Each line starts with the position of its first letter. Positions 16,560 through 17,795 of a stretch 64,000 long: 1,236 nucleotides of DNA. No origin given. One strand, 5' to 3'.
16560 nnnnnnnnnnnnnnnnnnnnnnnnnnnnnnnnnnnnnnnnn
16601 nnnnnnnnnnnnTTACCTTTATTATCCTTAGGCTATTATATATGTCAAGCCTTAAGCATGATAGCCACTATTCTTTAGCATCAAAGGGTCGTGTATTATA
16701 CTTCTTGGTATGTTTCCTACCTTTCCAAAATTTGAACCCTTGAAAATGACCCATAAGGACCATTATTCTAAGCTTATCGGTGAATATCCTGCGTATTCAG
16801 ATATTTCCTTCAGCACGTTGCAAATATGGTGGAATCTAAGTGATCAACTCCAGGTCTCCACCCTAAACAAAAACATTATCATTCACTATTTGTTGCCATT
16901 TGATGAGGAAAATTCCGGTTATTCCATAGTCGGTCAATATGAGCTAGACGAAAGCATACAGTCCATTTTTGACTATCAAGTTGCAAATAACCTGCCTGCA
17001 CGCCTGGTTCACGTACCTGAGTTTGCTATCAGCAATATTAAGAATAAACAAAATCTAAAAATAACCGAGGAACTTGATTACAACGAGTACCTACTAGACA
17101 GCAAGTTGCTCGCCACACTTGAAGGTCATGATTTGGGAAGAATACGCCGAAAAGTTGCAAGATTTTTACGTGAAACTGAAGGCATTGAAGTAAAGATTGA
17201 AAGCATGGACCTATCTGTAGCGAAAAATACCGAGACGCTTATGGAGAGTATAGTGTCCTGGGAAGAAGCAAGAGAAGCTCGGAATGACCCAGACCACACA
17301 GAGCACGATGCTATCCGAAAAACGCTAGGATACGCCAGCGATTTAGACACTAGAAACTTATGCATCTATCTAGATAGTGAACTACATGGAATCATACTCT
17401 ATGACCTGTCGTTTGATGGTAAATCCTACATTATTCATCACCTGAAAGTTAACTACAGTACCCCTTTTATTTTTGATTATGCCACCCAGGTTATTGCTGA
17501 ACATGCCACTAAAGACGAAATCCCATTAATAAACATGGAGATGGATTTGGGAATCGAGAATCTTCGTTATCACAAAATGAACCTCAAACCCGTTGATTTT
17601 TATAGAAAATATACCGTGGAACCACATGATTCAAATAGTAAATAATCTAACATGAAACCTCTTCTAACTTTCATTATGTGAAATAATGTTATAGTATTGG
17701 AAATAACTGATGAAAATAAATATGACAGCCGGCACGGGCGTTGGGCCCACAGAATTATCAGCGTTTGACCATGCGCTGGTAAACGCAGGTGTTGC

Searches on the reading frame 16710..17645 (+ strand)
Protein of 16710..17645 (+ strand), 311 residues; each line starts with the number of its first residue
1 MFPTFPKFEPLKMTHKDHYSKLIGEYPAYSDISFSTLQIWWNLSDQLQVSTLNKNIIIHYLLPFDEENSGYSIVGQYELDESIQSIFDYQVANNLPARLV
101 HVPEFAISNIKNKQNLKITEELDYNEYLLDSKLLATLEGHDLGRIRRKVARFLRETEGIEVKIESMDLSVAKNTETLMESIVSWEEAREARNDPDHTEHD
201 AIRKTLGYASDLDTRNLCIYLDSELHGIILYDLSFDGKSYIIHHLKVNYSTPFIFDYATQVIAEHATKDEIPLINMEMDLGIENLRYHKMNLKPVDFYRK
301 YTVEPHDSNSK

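Call 75: search_protein_families(library=pfam, proteins=[window:16710-17645:+], max_evalue=0.001)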
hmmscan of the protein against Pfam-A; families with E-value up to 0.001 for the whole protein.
window:16710-17645:+ (311 aa): 1 family
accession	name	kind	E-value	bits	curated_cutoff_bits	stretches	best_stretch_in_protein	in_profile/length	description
PF09924.15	LPG_synthase_C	-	1.6e-13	50.8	27.5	1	79-303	57-297/298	Phosphatidylglycerol lysyltransferase, C-terminal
